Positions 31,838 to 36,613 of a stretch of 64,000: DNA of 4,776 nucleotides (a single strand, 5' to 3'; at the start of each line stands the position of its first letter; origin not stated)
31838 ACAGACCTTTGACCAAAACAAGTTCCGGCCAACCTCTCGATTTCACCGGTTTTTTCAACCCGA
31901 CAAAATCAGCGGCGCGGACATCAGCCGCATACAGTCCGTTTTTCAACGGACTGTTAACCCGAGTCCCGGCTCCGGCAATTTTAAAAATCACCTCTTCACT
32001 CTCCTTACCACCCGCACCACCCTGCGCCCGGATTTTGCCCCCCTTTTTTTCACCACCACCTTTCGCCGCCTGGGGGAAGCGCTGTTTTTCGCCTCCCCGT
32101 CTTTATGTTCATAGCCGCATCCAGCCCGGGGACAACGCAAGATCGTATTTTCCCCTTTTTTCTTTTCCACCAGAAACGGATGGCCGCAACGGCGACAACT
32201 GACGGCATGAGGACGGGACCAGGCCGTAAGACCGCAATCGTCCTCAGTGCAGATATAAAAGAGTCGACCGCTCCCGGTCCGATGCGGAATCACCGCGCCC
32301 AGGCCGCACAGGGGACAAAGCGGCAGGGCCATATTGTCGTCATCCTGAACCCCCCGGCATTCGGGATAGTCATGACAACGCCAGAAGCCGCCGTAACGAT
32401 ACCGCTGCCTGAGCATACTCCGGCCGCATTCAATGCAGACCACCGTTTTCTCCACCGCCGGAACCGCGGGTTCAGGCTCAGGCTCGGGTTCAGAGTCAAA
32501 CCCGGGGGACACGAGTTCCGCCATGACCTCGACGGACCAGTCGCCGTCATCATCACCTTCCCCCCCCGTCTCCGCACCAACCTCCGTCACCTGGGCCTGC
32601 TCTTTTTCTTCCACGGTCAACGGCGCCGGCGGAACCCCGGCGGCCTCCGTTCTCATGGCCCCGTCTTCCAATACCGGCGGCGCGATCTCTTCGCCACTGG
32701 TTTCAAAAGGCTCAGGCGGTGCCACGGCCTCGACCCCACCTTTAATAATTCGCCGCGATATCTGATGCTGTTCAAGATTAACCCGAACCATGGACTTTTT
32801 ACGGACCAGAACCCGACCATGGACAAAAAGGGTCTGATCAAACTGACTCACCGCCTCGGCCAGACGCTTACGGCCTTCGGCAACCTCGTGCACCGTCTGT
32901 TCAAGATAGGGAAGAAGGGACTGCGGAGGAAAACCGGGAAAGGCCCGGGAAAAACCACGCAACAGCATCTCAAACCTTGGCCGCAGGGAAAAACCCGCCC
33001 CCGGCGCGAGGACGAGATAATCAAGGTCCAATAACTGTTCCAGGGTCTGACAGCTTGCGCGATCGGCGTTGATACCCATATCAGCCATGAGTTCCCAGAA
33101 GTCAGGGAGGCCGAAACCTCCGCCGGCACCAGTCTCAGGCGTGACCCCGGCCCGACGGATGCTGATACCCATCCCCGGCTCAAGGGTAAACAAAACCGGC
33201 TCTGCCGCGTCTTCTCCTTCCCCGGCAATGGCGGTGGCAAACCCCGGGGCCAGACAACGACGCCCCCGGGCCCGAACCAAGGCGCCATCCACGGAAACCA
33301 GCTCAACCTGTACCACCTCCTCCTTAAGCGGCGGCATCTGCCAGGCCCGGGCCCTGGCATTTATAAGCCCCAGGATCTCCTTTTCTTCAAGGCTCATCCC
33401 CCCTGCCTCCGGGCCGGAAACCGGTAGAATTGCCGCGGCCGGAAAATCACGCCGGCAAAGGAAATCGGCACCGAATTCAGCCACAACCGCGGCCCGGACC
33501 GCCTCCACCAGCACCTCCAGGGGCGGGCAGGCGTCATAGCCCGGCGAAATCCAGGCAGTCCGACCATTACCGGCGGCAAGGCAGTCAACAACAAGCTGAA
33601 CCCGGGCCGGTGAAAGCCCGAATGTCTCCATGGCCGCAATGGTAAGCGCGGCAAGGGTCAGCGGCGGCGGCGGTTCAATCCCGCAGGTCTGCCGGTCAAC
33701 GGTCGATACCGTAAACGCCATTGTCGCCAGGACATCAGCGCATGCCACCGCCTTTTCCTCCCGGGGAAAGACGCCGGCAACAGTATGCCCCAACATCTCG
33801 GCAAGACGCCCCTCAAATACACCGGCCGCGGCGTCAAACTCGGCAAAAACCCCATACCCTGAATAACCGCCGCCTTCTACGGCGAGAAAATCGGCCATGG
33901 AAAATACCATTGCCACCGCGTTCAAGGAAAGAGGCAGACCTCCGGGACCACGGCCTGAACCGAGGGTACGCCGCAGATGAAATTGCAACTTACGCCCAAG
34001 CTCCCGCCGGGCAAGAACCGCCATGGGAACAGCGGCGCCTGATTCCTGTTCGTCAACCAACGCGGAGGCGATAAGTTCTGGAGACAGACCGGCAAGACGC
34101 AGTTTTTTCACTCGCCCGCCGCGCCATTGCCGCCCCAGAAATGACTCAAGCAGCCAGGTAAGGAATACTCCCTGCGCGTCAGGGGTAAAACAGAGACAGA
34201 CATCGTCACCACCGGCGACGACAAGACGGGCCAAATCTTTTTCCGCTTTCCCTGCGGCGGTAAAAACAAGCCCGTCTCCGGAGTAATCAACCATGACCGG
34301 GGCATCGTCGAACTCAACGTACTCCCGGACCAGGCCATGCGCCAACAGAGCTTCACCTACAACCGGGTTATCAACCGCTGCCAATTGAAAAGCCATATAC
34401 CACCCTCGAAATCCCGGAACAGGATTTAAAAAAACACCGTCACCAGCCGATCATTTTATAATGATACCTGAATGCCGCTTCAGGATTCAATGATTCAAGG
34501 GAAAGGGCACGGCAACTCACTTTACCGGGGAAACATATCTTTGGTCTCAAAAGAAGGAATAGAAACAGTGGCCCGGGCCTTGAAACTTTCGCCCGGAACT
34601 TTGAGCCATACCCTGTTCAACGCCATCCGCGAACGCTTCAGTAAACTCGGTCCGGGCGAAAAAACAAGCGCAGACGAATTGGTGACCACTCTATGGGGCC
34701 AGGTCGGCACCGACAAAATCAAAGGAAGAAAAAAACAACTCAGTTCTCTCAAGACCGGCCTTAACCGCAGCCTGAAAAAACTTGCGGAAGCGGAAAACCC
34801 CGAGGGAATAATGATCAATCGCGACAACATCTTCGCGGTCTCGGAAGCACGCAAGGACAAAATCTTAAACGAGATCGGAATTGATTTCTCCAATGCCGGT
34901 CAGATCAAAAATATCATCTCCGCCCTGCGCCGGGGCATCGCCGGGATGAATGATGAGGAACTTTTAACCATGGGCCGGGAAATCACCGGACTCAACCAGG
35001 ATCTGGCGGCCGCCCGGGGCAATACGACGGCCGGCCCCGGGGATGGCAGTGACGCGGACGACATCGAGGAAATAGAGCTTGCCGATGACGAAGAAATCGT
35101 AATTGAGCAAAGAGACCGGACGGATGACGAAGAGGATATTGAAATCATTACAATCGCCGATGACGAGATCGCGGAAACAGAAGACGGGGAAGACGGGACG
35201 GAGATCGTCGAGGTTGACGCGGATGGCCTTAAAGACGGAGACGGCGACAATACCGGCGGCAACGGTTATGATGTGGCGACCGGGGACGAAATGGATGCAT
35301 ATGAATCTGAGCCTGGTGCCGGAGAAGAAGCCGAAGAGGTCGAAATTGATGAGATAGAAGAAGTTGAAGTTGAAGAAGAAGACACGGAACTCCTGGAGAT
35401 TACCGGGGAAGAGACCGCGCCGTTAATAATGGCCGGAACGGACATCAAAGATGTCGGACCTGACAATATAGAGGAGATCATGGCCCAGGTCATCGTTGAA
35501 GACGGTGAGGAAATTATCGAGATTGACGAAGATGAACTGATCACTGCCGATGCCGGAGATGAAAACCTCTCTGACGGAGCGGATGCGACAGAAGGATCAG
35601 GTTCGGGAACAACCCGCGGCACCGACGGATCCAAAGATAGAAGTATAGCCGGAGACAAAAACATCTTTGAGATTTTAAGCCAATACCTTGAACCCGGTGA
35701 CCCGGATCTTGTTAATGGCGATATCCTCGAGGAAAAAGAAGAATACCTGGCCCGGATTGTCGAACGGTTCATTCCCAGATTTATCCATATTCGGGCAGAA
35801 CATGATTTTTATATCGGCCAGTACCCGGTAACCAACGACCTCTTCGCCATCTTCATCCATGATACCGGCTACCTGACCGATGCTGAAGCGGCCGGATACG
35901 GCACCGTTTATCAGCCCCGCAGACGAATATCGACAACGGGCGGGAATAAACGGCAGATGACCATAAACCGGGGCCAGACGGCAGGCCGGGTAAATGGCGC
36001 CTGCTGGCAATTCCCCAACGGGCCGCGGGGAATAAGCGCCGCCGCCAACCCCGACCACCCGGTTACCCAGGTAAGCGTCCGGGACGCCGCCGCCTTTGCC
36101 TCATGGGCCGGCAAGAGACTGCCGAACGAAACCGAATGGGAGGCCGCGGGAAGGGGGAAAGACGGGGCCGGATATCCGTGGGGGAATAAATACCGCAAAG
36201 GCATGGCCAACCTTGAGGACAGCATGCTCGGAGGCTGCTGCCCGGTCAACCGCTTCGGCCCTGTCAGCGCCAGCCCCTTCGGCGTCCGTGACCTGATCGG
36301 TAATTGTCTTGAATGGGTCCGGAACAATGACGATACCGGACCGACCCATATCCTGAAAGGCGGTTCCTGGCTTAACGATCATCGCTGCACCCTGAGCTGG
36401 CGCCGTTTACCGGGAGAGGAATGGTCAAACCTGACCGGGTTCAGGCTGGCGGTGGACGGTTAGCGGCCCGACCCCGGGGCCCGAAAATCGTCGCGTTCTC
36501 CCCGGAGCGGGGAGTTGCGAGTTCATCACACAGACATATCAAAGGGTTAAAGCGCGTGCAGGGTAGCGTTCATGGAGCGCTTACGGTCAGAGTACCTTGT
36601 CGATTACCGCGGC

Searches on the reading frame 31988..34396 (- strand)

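Call 12: search_protein_families(library=pfam, proteins=[window:31988-34396:-])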
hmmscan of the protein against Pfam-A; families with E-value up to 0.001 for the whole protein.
window:31988-34396:- (802 aa): 2 families
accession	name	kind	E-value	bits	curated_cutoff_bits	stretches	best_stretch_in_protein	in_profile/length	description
PF01131.25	Topoisom_bac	-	1.6e-07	31.1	35.1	0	322-463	217-359/411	DNA topoisomerase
PF01396.24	Zn_ribbon_Top1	-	3.3e-05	24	32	1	653-683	3-33/39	Topoisomerase DNA binding C4 zinc finger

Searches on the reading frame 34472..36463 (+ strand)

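Call 28: search_protein_families(library=pfam, proteins=[window:34472-36463:+], max_evalue=0.00001)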
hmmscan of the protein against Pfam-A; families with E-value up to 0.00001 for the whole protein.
window:34472-36463:+ (663 aa): 1 family
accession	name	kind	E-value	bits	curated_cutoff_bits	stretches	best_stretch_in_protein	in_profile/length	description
PF03781.23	FGE-sulfatase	-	9.9e-38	130.7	23.3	1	441-660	32-254/255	Sulfatase-modifying factor enzyme 1-like domain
